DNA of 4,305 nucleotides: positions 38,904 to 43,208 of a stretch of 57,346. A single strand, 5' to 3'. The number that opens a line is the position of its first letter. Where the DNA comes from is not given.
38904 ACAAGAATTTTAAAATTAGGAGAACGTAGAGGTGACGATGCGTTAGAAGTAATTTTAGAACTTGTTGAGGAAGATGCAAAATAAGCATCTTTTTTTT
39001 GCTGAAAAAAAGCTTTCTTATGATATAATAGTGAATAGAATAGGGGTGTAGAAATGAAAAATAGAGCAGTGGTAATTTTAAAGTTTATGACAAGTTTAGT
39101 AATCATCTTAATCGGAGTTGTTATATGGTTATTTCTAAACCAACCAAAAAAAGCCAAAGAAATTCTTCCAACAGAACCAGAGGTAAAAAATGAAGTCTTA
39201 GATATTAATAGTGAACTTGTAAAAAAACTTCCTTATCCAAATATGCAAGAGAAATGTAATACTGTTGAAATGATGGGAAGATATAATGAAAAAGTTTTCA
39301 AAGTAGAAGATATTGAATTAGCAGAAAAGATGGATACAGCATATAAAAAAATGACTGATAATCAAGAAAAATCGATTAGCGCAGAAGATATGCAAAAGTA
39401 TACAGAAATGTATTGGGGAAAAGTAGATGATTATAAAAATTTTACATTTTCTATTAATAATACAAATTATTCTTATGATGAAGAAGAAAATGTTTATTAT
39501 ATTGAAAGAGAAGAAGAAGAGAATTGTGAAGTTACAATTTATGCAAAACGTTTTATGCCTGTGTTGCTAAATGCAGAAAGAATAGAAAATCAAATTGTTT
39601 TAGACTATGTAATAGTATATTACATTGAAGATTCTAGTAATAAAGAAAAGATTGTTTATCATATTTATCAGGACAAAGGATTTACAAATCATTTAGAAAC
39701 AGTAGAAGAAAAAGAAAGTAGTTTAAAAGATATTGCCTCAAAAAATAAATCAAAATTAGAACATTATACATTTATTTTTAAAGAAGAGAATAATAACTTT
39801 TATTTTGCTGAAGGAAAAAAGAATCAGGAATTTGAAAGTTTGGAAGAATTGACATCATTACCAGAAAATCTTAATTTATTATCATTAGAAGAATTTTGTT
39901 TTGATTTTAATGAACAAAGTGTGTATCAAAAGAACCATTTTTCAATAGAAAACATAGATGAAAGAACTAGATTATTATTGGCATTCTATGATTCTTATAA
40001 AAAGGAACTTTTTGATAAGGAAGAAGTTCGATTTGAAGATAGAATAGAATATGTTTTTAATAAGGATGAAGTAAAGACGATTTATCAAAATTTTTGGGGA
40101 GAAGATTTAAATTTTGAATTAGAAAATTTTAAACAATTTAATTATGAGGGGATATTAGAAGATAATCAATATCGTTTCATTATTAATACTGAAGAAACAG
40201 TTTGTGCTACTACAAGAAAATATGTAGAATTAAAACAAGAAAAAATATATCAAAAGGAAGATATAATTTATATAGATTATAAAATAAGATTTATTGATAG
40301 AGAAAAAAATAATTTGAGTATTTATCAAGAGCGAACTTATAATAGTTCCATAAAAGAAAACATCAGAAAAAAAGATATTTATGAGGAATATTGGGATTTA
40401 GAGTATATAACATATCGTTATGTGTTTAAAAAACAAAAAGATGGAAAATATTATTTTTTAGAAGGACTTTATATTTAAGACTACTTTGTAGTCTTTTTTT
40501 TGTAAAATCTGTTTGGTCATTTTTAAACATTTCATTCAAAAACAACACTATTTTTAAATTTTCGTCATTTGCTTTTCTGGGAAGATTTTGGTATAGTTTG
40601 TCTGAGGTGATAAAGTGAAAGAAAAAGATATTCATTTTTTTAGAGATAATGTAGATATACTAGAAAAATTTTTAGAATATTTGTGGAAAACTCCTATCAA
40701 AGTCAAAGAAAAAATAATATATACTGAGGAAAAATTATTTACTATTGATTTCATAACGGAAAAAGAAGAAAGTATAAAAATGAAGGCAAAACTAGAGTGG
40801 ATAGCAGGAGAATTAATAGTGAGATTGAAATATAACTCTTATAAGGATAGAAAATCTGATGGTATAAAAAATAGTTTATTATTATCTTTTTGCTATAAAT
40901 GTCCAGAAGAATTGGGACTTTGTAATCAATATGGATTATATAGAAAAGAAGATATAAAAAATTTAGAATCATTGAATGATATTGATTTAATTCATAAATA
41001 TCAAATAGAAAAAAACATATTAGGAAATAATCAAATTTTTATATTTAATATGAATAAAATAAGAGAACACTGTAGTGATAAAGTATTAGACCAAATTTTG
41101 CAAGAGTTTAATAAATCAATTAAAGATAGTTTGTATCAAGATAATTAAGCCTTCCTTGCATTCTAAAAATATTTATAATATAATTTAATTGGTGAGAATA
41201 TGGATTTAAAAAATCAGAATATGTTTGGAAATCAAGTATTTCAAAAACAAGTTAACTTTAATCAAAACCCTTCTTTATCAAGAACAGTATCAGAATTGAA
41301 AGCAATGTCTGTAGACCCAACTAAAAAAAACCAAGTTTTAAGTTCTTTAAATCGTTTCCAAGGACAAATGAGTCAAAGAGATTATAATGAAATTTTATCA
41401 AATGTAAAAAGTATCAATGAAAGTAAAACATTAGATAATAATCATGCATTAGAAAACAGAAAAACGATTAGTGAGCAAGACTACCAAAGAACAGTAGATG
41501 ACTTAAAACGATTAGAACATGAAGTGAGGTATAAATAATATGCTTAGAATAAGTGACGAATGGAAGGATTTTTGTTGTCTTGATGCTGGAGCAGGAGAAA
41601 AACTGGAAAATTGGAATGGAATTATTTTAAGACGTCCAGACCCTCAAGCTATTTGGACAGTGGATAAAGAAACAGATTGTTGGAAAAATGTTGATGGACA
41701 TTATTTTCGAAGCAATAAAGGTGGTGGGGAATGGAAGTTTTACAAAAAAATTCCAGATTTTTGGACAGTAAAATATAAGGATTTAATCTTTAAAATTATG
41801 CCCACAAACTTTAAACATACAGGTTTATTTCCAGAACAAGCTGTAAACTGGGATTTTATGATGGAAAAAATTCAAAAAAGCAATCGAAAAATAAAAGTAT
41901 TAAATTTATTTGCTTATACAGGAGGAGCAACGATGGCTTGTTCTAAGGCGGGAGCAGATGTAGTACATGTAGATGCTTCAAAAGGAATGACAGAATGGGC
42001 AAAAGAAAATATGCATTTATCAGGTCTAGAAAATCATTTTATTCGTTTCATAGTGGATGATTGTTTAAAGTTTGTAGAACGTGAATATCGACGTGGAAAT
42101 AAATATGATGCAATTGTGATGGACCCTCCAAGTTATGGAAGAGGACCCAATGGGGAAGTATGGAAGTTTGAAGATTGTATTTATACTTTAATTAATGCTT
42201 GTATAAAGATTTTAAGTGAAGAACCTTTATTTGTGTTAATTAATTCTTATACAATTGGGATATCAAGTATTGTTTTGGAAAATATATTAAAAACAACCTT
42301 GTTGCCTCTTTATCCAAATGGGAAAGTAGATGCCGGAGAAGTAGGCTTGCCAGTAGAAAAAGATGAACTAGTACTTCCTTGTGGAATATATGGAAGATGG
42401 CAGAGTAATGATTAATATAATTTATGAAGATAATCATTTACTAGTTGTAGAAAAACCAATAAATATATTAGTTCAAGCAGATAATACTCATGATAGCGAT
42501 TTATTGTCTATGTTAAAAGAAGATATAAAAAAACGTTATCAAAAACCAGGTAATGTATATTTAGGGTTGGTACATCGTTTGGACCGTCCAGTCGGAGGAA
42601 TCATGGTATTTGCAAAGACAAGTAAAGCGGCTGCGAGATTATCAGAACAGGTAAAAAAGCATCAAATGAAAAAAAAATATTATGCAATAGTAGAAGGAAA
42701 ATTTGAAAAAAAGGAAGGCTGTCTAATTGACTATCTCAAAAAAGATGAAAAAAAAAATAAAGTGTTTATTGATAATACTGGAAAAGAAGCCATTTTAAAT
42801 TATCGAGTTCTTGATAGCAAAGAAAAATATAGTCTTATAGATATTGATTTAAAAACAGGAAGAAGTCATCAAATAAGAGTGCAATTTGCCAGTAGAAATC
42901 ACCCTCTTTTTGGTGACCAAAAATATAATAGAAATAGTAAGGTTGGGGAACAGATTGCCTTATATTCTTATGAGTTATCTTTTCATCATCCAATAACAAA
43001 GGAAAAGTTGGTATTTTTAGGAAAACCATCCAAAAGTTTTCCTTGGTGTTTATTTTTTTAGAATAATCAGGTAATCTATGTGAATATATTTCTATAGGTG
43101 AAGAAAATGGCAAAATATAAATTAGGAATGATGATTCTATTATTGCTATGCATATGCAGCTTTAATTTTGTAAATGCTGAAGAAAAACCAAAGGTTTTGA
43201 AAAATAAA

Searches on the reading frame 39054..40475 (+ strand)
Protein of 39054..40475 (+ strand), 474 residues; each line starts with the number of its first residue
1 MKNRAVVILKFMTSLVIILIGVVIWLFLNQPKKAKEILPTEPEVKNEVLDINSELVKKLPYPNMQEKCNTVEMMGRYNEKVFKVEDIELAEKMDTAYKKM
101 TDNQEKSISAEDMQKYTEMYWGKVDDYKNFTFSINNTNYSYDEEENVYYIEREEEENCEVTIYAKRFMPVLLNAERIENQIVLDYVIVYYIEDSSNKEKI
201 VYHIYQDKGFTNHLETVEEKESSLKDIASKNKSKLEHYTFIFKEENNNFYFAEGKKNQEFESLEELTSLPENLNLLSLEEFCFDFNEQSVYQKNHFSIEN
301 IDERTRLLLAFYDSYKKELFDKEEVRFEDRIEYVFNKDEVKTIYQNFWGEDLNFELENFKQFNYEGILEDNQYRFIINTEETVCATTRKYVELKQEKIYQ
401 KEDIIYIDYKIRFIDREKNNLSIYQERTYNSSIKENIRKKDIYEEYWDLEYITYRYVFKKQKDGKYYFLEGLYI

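Call 88: search_protein_families(library=pfam, proteins=[window:39054-40475:+], max_evalue=0.001)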
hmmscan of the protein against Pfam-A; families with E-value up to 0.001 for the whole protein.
window:39054-40475:+ (474 aa): 1 family
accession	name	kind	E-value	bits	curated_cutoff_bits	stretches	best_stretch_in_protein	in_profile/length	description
PF16069.10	DUF4811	-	0.0009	19.6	27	1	191-278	61-149/155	Domain of unknown function (DUF4811)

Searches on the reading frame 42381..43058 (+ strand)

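Call 88: search_protein_families(library=pfam, proteins=[window:42381-43058:+], max_evalue=0.001)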
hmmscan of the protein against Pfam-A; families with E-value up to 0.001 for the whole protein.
window:42381-43058:+ (226 aa): 1 family
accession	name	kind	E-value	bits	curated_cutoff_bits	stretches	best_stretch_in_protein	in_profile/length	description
PF00849.27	PseudoU_synth_2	-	1.9e-33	116.2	26.8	1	19-171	1-152/152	RNA pseudouridylate synthase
